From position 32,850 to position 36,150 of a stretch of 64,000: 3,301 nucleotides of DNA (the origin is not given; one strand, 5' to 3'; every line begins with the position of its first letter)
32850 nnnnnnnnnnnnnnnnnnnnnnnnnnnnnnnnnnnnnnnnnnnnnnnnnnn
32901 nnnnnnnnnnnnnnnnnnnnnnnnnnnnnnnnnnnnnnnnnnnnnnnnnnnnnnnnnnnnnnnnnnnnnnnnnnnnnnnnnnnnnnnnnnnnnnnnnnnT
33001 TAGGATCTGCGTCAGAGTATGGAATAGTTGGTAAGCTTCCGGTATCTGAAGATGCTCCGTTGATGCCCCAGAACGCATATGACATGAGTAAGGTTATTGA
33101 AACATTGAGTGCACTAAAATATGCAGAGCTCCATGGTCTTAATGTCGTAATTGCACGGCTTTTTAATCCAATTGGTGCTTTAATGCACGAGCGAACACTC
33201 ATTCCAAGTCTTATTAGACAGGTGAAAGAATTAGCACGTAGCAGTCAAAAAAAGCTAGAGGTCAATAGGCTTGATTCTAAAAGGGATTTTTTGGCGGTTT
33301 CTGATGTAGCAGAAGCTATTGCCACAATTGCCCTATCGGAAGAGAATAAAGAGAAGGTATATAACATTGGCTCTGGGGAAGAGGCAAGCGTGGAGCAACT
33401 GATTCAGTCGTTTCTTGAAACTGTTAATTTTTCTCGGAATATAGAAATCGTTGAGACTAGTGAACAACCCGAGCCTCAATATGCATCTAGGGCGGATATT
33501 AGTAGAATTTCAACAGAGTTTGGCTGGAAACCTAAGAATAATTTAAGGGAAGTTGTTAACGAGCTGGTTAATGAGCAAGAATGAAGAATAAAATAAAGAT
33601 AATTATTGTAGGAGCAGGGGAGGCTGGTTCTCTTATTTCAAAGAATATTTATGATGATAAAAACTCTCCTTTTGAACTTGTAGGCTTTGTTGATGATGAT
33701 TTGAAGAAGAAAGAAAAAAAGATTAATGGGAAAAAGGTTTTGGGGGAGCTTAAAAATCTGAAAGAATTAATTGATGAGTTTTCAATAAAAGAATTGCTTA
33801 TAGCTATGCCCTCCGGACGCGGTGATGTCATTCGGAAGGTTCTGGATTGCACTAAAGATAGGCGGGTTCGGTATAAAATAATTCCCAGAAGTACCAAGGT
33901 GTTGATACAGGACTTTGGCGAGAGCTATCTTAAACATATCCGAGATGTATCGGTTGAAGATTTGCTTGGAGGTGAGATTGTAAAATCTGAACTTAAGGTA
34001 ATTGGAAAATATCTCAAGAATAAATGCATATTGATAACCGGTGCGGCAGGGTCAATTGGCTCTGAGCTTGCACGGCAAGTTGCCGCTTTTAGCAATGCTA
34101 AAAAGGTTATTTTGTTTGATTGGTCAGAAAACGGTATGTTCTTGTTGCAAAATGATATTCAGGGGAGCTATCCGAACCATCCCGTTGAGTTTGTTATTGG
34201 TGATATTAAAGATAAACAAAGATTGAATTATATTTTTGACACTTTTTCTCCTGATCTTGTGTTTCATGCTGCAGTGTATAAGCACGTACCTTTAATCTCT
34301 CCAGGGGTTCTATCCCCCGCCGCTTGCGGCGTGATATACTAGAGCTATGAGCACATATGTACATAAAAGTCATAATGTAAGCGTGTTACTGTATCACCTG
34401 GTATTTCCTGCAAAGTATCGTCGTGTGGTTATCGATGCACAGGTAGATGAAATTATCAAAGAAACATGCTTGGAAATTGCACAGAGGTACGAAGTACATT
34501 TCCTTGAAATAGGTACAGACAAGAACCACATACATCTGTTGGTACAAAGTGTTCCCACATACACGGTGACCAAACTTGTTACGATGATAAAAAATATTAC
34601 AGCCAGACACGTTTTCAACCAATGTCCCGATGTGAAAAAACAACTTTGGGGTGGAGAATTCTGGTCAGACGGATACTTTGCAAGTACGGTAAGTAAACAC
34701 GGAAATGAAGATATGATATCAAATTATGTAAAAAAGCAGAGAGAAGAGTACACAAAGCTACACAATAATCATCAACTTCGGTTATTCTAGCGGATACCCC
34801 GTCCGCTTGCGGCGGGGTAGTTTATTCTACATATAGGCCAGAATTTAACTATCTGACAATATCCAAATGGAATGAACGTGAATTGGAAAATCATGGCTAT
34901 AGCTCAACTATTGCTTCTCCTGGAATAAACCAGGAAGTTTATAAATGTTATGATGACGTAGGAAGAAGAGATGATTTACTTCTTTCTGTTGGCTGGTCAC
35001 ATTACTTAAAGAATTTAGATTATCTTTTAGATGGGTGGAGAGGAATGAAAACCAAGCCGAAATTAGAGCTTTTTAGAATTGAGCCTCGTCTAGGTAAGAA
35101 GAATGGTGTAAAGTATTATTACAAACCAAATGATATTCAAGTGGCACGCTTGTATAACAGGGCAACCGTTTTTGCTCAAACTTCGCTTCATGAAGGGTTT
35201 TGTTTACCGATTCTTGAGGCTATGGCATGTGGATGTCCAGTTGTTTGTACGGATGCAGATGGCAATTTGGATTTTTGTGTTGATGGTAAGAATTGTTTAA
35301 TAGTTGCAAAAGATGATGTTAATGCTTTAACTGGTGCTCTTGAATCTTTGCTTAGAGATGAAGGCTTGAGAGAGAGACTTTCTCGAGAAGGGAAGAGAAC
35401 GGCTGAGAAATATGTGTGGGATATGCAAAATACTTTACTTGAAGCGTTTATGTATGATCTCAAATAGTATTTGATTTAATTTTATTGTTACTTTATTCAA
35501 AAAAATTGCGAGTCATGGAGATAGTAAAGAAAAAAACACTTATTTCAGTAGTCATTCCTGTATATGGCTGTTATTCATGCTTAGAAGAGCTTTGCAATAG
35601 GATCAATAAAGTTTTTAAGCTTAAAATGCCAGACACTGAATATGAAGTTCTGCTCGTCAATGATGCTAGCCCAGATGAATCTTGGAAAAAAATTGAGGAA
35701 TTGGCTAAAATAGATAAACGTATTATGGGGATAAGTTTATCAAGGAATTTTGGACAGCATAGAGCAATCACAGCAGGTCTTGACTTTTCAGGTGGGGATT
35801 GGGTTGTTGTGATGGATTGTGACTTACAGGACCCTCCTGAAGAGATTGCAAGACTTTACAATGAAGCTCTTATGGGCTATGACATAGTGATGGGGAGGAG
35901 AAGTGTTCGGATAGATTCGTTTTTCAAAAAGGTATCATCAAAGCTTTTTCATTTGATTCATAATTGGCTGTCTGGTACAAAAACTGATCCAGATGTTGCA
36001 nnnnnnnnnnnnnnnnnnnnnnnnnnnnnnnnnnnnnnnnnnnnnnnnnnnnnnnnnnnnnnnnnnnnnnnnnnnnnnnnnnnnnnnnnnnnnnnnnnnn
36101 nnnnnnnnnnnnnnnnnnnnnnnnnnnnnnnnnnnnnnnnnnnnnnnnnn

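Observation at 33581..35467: IS200/IS605 element flanked by two non-cognate gene fragments: IS-mediated deletion inside the locus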

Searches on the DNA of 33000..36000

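Call 35: search_rna_families(source=window, start=33000, end=36000, threshold=evalue, max_evalue=1)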
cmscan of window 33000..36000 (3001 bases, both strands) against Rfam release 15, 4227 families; matches with E-value up to 1: 0.
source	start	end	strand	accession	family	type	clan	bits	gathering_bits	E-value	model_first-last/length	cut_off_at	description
